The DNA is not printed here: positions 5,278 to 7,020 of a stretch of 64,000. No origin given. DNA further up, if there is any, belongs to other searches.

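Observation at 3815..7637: Ehr-type complex operon is extended by two Cys/Trp-repeat proteins and a dynamin-family GTPase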

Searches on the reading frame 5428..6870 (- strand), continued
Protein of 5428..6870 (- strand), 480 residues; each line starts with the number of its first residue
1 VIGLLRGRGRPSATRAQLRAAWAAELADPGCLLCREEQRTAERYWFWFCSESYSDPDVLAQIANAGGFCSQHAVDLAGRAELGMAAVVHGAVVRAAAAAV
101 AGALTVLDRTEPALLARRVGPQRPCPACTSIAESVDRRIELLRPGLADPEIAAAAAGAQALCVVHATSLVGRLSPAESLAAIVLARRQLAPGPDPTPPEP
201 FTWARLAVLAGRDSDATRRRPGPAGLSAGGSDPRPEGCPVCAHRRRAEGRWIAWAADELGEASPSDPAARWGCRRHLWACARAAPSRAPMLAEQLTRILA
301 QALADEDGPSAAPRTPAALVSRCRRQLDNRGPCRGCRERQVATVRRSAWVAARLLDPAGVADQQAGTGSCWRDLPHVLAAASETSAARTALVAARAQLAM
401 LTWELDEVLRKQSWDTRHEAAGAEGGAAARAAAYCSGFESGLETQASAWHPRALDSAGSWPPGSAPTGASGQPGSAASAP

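Call 77: fold_search(model_id=the predicted structure, library=pdb)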
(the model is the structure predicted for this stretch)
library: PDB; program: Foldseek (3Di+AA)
matches with E <= 10: 203; with E <= 0.001: 0
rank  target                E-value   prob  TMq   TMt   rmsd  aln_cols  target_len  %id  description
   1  9i05_Xj               7.3e-01  0.08  0.13  0.11  25.3       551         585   13  Cryo-EM structure of the large subunit of the mitochondrial ribosome from Toxoplasma gondii (released 2025-06-11)
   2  5k7v_A                9.6e-01  0.09  0.10  0.15  20.3       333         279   13  Computational Design of Self-Assembling Cyclic Protein Homooligomers (released 2017-04-12)
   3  4xlx_D                1.6e+00  0.04  0.08  0.12  20.9       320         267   16  Crystal structure of BjKS from Bradyrhizobium japonicum (released 2015-02-04)
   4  6e9t_A                1.7e+00  0.08  0.10  0.18  18.2       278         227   15  DHF58 filament (released 2018-11-21)
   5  8ght_A                1.8e+00  0.03  0.08  0.12  27.9       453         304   12  Cryo-electron microscopy structure of the zinc transporter from Bordetella bronchiseptica (released 2023-06-21)
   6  7rwb_A                1.9e+00  0.04  0.10  0.08  27.0       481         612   13  AP2 bound to the APA domain of SGIP in the presence of heparin (released 2022-03-30)
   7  7sn8_D                2.1e+00  0.06  0.13  0.15  26.4       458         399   11  Cryo-EM structure of Drosophila Integrator cleavage module (IntS4-IntS9-IntS11) in complex with IP6 (released 2022-10-12)
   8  7ux2_A                2.1e+00  0.04  0.11  0.06  28.2       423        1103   10  cryo-EM structure of the Raptor-TFEB-Rag-Ragulator complex (released 2022-11-30)
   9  8czj_B                2.1e+00  0.03  0.08  0.11  28.1       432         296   12  A bacteria Zrt/Irt-like protein in the apo state (released 2023-02-22)
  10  6k06_C                2.1e+00  0.03  0.09  0.10  27.1       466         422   11  Crystal structure of Importin-alpha and phosphomimetic GM130 (released 2019-10-02)
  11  7sqc_P0               2.3e+00  0.03  0.08  0.10  26.7       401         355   13  Ciliary C1 central pair apparatus isolated from Chlamydomonas reinhardtii (released 2022-04-13)
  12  5nx6_A                2.6e+00  0.03  0.09  0.13  24.4       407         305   13  Crystal structure of 1,8-cineole synthase from Streptomyces clavuligerus in complex with 2-fluoroneryl diphosphate (released 2017-09-20)
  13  6h2f_E                2.6e+00  0.02  0.07  0.09  32.7       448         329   10  Structure of the pre-pore AhlB of the tripartite alpha-pore forming toxin, AHL, from Aeromonas hydrophila. (released 2019-07-10)
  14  9a0j_G                2.7e+00  0.04  0.12  0.10  25.6       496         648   13  Deep learning enables the atomic structure determination of the Fanconi Anemia core complex from cryoEM (released 2020-09-15)
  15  8fzk_A                2.9e+00  0.04  0.11  0.12  26.8       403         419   11  Dimeric human importin alpha subunit (released 2023-02-08)
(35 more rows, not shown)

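Call 78: find_encoding_contigs(protein=P0198, flank=10000, max_places=3)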
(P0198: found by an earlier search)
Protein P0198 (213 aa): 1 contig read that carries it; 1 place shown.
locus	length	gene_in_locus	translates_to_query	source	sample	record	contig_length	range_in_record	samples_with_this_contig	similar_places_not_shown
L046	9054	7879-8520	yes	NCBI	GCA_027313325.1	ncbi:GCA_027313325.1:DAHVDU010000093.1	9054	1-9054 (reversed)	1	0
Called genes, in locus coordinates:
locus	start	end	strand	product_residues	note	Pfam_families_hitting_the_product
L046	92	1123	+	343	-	PF00146:NADHdh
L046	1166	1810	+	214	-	-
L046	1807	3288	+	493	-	PF00662:Proton_antipo_N (weak), PF00361:Proton_antipo_M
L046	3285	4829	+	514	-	PF00329:Complex1_30kDa, PF00346:Complex1_49kDa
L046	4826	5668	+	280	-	PF01058:Oxidored_q6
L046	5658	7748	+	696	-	PF00361:Proton_antipo_M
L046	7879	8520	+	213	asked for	-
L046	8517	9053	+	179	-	?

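Call 98: search_dna_similar(query=window:5428-6870:-, collection=plasmids, mode=protein, max_evalue=0.001, max_rows=15)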
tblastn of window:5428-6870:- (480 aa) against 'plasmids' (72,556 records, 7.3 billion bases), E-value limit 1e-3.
No match.

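Call 99: find_related_loci(query=A4, collection=viral_contigs, flank=5000)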
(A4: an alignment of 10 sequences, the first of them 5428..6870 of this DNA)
Query A4 (480 aa) in viral_contigs; peptide patterns used: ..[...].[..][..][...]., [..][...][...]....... (x = any residue, [..] = any of these).
89 stretches matched a pattern, but none encodes a relative of the query by tblastn (E <= 1e-3).

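Call 100: list_cluster_members(proteins=[P0050, P0054, P0056, P0059, P0062, P0065, P0072, P0081, P0103, P0148])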
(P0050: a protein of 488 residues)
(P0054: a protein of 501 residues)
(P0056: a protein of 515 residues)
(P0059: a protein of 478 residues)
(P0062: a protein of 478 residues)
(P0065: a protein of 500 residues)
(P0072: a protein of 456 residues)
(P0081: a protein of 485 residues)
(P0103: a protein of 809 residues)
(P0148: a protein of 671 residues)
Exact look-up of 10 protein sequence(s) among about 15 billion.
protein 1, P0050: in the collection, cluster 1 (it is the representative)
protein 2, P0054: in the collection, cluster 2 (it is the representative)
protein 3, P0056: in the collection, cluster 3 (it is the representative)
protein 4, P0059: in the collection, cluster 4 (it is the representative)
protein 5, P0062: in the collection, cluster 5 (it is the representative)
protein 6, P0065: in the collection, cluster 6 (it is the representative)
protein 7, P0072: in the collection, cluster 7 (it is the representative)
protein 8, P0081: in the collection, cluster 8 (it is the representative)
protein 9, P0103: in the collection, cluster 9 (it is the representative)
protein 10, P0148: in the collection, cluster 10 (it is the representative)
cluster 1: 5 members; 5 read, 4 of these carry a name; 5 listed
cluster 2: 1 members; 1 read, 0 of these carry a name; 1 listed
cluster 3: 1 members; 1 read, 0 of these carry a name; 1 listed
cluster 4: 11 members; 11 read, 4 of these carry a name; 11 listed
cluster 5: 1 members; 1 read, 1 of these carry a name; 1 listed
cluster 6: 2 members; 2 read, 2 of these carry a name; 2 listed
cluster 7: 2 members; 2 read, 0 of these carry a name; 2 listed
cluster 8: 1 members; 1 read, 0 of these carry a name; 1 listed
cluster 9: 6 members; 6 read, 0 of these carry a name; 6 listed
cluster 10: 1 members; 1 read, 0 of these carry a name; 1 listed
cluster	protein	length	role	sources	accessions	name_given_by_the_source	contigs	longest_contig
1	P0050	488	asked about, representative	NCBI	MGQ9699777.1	MAG: hypothetical protein ACUVQS_01710 [Candidatus Bipolaricaulaceae bacterium]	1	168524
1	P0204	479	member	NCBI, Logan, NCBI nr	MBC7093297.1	hypothetical protein H5T53_04765 [Candidatus Bipolaricaulota bacterium] | hypothetical protein [Candidatus Bipolaricaulota bacterium]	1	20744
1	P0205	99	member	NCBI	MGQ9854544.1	MAG: hypothetical protein ACUVTG_14230, partial [Candidatus Oleimicrobiaceae bacterium]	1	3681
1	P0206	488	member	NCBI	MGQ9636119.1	MAG: hypothetical protein ACUVXB_17995 [Bryobacteraceae bacterium]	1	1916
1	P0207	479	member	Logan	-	-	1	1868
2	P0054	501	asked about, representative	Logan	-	-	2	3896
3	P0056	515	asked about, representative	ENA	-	-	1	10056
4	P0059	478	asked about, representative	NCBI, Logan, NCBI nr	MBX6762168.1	MAG: hypothetical protein IRY88_00605 [Rubrobacteraceae bacterium] | hypothetical protein [Rubrobacteraceae bacterium]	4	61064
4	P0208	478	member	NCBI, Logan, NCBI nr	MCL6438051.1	MAG: hypothetical protein K6T51_05550 [Rubrobacteraceae bacterium] | hypothetical protein [Rubrobacteraceae bacterium]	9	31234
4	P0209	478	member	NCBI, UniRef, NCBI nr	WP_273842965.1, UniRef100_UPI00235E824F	hypothetical protein [Rubrobacter calidifluminis] | hypothetical protein n=1 Tax=Rubrobacter calidifluminis TaxID=1392640 RepID=UPI00235E824F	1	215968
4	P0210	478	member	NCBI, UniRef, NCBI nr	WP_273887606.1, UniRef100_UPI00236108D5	hypothetical protein [Rubrobacter naiadicus] | hypothetical protein n=1 Tax=Rubrobacter naiadicus TaxID=1392641 RepID=UPI00236108D5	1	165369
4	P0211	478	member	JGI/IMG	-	-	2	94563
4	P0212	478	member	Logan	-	-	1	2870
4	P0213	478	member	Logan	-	-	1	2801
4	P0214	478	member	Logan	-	-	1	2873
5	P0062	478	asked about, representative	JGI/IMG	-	hypothetical protein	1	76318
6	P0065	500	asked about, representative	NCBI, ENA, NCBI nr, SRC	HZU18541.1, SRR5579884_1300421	MAG TPA: hypothetical protein VFD01_18300 [Candidatus Dormibacteraeota bacterium] | hypothetical protein [Candidatus Dormibacteraeota bacterium]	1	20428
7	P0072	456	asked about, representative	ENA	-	-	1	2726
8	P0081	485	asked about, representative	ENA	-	-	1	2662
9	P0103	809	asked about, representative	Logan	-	-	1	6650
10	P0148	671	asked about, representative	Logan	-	-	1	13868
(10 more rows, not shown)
